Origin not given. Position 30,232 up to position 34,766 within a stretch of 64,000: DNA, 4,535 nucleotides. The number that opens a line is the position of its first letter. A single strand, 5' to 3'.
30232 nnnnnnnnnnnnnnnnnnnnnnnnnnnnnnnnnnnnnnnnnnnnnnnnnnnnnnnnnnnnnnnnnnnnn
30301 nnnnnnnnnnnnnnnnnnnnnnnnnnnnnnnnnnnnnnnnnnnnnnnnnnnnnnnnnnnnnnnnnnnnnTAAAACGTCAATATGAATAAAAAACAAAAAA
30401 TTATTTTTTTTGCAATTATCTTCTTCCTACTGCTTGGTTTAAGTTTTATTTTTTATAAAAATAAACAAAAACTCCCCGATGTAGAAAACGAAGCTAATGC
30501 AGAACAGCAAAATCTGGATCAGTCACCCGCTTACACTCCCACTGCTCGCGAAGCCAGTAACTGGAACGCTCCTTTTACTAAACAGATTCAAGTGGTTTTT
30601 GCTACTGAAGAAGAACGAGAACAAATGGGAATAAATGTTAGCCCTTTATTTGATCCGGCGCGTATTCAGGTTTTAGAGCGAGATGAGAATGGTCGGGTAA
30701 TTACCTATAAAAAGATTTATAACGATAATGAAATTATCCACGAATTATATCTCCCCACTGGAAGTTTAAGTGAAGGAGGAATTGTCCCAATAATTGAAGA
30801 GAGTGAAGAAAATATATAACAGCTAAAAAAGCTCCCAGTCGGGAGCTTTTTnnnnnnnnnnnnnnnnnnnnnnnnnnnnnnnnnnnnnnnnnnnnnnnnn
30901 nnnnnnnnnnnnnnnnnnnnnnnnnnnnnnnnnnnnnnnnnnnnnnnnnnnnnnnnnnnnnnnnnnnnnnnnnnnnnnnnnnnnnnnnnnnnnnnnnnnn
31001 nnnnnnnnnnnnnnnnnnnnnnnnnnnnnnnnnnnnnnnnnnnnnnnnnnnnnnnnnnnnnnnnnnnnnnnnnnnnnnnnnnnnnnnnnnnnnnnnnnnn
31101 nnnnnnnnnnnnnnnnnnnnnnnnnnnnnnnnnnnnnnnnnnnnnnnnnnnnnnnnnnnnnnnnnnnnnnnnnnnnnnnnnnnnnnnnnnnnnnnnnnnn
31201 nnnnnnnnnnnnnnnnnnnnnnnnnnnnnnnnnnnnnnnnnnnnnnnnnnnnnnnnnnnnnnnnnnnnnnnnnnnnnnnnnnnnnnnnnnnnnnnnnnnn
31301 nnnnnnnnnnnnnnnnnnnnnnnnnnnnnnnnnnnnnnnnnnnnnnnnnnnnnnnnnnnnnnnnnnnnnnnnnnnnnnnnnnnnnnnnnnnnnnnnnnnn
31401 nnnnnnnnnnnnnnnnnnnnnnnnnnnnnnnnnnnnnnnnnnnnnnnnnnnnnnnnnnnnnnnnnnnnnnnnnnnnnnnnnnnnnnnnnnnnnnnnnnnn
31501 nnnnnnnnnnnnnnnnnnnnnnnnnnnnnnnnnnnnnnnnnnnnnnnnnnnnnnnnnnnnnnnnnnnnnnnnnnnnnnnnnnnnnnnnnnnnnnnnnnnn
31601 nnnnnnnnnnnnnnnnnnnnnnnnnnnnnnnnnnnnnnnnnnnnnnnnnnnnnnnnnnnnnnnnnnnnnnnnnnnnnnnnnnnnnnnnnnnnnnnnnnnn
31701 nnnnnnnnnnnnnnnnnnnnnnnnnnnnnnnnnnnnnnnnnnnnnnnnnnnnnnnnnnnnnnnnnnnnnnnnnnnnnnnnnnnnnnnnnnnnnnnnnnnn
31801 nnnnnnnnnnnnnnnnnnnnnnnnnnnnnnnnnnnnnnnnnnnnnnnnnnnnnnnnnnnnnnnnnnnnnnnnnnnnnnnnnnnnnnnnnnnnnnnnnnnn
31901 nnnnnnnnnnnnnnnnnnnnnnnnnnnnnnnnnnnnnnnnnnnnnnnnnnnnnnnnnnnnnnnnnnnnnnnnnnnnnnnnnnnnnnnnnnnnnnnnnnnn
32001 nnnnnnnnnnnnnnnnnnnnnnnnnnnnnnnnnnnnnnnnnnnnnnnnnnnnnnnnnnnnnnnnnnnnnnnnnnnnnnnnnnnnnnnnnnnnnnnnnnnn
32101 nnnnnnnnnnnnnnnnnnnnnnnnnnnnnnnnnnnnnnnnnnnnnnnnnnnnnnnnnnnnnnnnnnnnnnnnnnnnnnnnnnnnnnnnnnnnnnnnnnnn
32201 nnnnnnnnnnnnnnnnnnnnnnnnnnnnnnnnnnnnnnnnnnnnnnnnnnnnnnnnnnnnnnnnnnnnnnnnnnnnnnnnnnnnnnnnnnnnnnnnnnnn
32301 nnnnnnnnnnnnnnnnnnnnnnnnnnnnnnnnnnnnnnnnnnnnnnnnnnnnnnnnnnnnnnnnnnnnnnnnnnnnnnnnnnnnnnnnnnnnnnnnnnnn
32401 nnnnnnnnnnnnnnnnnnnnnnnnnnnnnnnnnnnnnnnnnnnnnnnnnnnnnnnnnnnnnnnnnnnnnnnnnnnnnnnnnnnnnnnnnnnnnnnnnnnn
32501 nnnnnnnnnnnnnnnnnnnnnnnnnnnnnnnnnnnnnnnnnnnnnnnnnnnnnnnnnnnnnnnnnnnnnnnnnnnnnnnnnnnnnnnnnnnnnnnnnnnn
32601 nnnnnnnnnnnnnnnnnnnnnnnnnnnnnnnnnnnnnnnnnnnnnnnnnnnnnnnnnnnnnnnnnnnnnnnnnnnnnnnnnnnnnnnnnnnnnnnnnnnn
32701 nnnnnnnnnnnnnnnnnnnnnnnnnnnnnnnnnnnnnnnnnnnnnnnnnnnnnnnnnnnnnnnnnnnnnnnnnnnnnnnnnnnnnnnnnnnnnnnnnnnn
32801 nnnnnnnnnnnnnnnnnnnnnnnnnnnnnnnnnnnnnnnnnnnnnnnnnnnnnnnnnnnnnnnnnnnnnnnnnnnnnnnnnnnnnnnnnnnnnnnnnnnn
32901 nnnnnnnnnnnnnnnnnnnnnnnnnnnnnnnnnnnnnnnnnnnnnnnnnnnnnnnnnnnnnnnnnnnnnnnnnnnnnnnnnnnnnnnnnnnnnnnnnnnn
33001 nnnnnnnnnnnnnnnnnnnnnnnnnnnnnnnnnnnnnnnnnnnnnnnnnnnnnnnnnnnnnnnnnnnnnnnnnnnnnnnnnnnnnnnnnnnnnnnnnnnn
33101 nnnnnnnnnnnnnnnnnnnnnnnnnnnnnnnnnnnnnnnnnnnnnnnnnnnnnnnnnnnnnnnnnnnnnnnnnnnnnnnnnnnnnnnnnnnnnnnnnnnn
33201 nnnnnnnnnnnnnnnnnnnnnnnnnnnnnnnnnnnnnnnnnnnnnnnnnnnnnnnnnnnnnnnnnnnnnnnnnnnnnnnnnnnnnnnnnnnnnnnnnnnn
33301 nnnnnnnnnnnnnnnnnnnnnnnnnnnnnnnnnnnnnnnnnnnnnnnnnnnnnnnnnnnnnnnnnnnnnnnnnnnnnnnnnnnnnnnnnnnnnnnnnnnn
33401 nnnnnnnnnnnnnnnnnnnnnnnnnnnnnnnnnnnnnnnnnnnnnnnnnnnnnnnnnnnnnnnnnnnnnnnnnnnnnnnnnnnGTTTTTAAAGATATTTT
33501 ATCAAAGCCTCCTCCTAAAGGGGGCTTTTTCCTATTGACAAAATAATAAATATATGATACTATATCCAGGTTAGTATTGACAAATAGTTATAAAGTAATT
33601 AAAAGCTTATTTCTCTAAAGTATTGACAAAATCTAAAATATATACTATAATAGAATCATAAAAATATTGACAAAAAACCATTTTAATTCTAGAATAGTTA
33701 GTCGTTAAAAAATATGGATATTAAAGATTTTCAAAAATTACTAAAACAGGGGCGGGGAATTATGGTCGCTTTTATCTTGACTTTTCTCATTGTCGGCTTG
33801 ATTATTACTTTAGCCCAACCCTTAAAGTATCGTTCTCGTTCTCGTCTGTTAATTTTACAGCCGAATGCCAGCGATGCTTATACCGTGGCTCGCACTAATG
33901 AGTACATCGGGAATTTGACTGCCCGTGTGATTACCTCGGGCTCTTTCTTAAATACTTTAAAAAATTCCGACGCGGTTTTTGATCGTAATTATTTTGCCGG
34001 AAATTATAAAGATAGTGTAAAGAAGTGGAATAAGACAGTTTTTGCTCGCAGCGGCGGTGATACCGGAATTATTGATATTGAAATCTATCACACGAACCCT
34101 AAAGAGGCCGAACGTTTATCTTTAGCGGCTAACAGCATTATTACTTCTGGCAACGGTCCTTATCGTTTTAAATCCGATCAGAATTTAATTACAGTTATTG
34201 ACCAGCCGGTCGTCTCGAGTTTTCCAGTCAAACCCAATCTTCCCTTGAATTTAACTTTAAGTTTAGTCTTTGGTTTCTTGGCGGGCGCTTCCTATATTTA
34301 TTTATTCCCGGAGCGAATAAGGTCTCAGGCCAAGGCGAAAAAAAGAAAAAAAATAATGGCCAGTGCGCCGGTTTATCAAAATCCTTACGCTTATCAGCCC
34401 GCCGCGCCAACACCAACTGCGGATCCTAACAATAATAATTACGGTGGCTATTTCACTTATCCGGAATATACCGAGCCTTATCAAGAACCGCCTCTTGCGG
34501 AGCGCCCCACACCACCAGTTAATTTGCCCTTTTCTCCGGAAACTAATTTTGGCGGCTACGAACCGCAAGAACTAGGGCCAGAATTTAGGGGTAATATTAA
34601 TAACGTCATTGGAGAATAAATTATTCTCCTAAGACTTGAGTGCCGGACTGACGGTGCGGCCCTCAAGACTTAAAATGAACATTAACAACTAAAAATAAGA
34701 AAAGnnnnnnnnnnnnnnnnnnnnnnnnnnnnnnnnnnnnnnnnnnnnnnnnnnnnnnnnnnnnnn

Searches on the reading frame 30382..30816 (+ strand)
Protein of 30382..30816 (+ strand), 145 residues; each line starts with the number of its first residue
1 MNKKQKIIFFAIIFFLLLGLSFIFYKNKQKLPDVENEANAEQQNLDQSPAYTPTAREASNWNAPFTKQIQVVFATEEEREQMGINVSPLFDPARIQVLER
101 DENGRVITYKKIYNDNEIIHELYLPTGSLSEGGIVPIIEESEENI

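Call 10: find_encoding_contigs(protein=window:30382-30816:+, flank=5000, max_places=10)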
Protein window:30382-30816:+ (145 aa): 22 contigs read that carry it; 10 places shown.
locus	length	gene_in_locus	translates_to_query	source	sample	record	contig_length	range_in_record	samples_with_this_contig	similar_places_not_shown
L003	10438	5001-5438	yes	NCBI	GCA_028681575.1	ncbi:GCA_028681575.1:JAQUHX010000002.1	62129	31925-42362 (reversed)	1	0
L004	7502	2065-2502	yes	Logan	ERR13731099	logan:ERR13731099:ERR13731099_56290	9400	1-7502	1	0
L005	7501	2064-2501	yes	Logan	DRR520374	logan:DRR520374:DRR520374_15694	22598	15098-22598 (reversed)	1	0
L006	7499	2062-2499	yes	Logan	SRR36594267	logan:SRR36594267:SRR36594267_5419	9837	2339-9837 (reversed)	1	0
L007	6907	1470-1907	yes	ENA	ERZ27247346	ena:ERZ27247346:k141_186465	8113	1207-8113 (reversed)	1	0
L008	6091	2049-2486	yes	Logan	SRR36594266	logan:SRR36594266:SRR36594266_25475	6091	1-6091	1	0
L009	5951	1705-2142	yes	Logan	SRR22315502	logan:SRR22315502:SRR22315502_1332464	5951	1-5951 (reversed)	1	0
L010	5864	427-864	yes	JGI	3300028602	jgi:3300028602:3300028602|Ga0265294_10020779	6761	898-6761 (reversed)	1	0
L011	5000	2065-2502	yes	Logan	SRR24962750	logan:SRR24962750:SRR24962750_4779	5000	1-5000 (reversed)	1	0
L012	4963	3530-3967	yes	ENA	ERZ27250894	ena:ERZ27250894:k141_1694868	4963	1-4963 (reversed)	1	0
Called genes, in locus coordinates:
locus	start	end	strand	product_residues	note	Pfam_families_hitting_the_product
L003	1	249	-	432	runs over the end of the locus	PF23381:Beta-prop_IFT122_1st (faint), PF25174:Beta-prop_THOC3 (faint)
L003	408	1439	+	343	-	PF14885:GHL15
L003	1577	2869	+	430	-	PF09603:Fib_succ_major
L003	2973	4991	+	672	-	-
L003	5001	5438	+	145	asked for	-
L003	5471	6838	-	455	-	PF04932:Wzy_C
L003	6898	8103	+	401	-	PF13439:Glyco_transf_4, PF13579:Glyco_trans_4_4 (weak), PF00534:Glycos_transf_1, PF13692:Glyco_trans_1_4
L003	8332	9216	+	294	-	PF02706:Wzz (faint)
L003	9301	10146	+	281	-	-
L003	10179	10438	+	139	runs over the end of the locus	-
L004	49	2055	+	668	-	-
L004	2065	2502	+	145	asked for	-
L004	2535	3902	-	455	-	PF04932:Wzy_C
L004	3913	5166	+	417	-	PF13439:Glyco_transf_4, PF13579:Glyco_trans_4_4, PF00534:Glycos_transf_1, PF13692:Glyco_trans_1_4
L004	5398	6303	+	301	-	-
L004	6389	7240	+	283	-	-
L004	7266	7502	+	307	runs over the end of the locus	-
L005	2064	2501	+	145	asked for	-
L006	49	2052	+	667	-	-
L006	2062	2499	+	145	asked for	-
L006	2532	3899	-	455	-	PF04932:Wzy_C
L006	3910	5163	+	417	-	PF13439:Glyco_transf_4, PF13579:Glyco_trans_4_4, PF00534:Glycos_transf_1, PF13692:Glyco_trans_1_4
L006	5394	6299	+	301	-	-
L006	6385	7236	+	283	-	-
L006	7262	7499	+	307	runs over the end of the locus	-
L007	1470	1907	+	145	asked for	-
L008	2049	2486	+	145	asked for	-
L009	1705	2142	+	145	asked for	-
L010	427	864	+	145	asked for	-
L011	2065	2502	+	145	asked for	-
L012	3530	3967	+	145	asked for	-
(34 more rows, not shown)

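Call 24: find_homologous_proteins(query=L004:49-2052:+, max_evalue=1e-10)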
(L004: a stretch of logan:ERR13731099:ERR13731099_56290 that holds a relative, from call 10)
Query L004:49-2052:+ (668 aa): 14 proteins with E <= 1e-10 among 8000 candidates.
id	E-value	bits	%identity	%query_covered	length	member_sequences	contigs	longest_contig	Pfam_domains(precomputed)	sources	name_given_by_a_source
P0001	0.0e+0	1404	89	100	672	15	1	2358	-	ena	-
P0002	0.0e+0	1267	81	99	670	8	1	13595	-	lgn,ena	-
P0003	0.0e+0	1183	76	97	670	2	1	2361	-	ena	-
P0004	0.0e+0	1071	70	99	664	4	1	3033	-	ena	-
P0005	2.7e-113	398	42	85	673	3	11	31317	-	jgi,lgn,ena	-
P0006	2.8e-107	378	40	94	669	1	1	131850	-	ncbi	-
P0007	5.9e-105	370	37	97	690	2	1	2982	-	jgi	-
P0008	8.7e-63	231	34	99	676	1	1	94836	-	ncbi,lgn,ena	-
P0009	1.4e-27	115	38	29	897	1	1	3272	-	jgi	jgi:hypothetical protein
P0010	5.3e-23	99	39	34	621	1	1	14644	PF05203.22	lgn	-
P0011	1.3e-20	92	37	19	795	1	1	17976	-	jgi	jgi:hypothetical protein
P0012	1.6e-17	81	40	34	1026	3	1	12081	-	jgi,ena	-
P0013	3.0e-13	67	38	30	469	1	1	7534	-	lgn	-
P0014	2.0e-11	61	57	10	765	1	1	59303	PF26745.1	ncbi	-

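Call 25: find_encoding_contigs(protein=P0002, flank=3000, max_places=10)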
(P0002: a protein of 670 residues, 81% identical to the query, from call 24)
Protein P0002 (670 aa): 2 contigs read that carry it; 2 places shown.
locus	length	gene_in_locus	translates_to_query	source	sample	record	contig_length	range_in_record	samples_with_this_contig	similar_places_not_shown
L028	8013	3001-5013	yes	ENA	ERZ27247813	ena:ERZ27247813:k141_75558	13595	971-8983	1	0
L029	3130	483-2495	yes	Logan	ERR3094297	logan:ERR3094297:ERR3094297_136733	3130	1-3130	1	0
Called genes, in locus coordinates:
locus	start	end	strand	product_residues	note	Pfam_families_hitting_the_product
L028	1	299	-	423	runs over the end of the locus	?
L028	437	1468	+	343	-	PF14885:GHL15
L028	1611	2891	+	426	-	PF09603:Fib_succ_major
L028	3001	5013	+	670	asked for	-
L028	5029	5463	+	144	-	-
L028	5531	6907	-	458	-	PF04932:Wzy_C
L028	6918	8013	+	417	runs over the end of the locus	PF13439:Glyco_transf_4, PF13579:Glyco_trans_4_4, PF00534:Glycos_transf_1, PF13692:Glyco_trans_1_4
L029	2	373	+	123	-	?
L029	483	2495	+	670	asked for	-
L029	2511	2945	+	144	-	-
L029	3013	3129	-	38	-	?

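Call 26: find_encoding_contigs(protein=P0001, flank=3000, max_places=10)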
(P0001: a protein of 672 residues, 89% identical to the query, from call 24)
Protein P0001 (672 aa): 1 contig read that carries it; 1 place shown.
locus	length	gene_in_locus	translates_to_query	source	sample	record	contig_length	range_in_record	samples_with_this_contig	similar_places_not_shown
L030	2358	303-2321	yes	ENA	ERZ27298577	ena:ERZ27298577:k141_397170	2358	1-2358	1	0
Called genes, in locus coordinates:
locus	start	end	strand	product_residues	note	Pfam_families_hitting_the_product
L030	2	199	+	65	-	?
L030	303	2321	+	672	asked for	-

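Call 27: list_cluster_members(proteins=[P0001, L004:49-2052:+, L006:49-2049:+])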
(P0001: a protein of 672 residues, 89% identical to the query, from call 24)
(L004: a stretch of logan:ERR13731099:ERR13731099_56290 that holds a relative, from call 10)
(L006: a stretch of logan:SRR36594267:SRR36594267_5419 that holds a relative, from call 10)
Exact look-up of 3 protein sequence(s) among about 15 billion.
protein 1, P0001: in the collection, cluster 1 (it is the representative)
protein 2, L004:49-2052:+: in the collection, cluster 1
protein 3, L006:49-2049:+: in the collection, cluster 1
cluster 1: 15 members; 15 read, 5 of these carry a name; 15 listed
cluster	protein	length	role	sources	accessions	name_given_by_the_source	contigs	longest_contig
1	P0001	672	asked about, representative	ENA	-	-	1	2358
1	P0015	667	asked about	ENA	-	-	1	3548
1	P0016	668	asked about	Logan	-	-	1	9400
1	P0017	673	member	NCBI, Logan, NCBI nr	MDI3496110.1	MAG: hypothetical protein PWQ35_131 [Patescibacteria group bacterium] | hypothetical protein [Patescibacteria group bacterium]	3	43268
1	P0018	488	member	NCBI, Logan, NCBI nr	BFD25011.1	MAG: hypothetical protein JST_000330 [Candidatus Parcubacteria bacterium] | MAG: hypothetical protein JST_3020 [Candidatus Parcubacteria bacterium]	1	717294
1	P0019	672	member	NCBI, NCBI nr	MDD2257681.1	MAG: hypothetical protein PHN43_00480 [Patescibacteria group bacterium] | hypothetical protein [Patescibacteria group bacterium]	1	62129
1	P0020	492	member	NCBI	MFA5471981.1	MAG: hypothetical protein WC219_08060, partial [Acholeplasmataceae bacterium]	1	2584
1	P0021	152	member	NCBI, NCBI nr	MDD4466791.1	MAG: hypothetical protein PHN91_03270, partial [Patescibacteria group bacterium] | hypothetical protein [Patescibacteria group bacterium]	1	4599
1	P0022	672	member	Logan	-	-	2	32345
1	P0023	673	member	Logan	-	-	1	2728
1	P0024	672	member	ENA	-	-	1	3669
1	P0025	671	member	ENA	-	-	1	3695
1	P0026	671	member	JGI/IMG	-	-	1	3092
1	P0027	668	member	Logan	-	-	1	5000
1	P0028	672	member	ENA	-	-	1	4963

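Call 35: find_encoding_contigs(protein=P0015, flank=3000, max_places=10)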
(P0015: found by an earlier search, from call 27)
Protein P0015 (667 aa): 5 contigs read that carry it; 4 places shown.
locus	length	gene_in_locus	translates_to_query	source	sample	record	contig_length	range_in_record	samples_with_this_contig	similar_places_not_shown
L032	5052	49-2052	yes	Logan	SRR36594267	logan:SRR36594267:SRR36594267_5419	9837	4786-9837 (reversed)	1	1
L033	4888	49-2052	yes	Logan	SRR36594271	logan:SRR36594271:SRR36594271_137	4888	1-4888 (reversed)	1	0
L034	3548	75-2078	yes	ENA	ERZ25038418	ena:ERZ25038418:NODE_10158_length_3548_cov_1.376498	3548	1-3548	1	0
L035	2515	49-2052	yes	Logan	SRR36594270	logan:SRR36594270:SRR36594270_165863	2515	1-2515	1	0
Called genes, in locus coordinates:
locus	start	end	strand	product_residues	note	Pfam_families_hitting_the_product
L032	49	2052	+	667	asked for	-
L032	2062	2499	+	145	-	-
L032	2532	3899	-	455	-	PF04932:Wzy_C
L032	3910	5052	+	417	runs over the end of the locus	PF13439:Glyco_transf_4, PF13579:Glyco_trans_4_4, PF00534:Glycos_transf_1, PF13692:Glyco_trans_1_4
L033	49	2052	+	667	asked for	-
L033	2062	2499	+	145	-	-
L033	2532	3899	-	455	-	PF04932:Wzy_C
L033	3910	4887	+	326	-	?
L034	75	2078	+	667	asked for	-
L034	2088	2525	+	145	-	-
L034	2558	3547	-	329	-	?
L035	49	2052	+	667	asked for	-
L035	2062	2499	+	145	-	-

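Call 36: find_encoding_contigs(protein=P0025, flank=3000, max_places=10)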
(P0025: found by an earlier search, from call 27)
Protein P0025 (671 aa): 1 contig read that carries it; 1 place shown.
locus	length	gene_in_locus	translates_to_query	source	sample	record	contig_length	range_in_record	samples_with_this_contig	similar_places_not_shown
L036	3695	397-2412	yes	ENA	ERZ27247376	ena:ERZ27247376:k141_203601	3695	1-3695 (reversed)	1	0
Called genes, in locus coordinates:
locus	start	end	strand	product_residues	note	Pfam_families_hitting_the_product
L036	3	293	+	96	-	?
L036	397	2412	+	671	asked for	-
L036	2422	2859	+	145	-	-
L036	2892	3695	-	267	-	?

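Call 43: search_protein_families(library=pfam, proteins=[L004:49-2052:+, window:30382-30816:+], max_evalue=0.01)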
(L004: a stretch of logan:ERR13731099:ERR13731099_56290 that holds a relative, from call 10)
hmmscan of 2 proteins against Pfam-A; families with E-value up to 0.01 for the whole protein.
L004:49-2052:+ (668 aa): 0 families

window:30382-30816:+ (145 aa): 0 families

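Call 56: find_encoding_contigs(protein=P0006, flank=1500, max_places=3)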
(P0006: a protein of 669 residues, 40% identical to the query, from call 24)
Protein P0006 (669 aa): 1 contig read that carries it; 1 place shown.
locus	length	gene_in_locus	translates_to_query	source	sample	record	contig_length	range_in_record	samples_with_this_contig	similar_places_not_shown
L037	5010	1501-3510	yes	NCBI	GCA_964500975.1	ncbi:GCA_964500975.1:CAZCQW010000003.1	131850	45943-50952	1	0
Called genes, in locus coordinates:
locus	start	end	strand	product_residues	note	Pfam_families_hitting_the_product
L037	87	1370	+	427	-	PF09603:Fib_succ_major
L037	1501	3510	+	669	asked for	-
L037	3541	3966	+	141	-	-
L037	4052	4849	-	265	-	PF02673:BacA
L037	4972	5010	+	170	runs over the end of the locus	PF01467:CTP_transf_like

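Call 57: find_encoding_contigs(protein=P0005, flank=1500, max_places=4)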
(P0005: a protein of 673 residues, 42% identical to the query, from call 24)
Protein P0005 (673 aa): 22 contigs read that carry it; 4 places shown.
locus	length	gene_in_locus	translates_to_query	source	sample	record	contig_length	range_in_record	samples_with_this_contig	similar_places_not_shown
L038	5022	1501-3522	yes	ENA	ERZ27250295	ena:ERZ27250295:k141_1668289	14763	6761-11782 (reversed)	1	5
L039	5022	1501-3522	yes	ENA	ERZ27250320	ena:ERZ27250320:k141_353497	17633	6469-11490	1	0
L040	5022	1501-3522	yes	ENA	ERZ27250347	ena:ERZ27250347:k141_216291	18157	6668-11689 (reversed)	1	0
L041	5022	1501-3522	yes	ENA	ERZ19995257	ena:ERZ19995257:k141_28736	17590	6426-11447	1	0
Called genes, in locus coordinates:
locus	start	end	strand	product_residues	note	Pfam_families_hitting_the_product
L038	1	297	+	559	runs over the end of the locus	PF00515:TPR_1 (faint), PF07719:TPR_2 (faint), PF13181:TPR_8 (faint), PF13428:TPR_14 (faint), PF13432:TPR_16 (faint), PF13414:TPR_11 (weak)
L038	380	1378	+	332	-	PF09603:Fib_succ_major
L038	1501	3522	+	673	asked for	-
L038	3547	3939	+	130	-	-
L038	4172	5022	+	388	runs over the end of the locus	PF23459:S1_RRP5 (faint), PF21710:Spt6_S1 (faint), PF00575:S1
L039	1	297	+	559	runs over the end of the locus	PF00515:TPR_1 (faint), PF07719:TPR_2 (faint), PF13181:TPR_8 (faint), PF13428:TPR_14 (faint), PF13432:TPR_16 (faint), PF13414:TPR_11 (weak)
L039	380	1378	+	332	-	PF09603:Fib_succ_major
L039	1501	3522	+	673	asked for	-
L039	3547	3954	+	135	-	-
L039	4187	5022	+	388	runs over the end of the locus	PF23459:S1_RRP5 (faint), PF21710:Spt6_S1 (faint), PF00575:S1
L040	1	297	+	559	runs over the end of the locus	PF00515:TPR_1 (faint), PF07719:TPR_2 (faint), PF13181:TPR_8 (faint), PF13428:TPR_14 (faint), PF13432:TPR_16 (faint), PF13414:TPR_11 (weak)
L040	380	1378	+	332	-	PF09603:Fib_succ_major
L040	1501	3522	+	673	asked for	-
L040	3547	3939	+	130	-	-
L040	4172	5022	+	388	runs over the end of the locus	PF23459:S1_RRP5 (faint), PF21710:Spt6_S1 (faint), PF00575:S1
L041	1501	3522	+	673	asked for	-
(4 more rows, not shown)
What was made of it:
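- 30382..30819 (+): 145-aa gene with an N-terminal hydrophobic segment. It starts 9 nt after the Cys-rich gene and is co-oriented, so it is probably co-transcribed from the duplicated promoter. A small gene follows the Cys-rich gene in all relatives (calls 25, 56, 57).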

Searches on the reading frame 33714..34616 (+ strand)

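Call 43: search_protein_families(library=pfam, proteins=[window:33714-34616:+], max_evalue=0.01)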
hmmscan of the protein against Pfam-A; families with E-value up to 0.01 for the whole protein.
window:33714-34616:+ (301 aa): 2 families
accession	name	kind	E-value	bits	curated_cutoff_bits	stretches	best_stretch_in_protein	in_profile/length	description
PF13807.11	GNVR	-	6.1e-05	23.3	27.7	1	156-196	38-78/82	G-rich domain on putative tyrosine kinase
PF02706.20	Wzz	-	0.0016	19.1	25.5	1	2-73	4-78/91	Chain length determinant protein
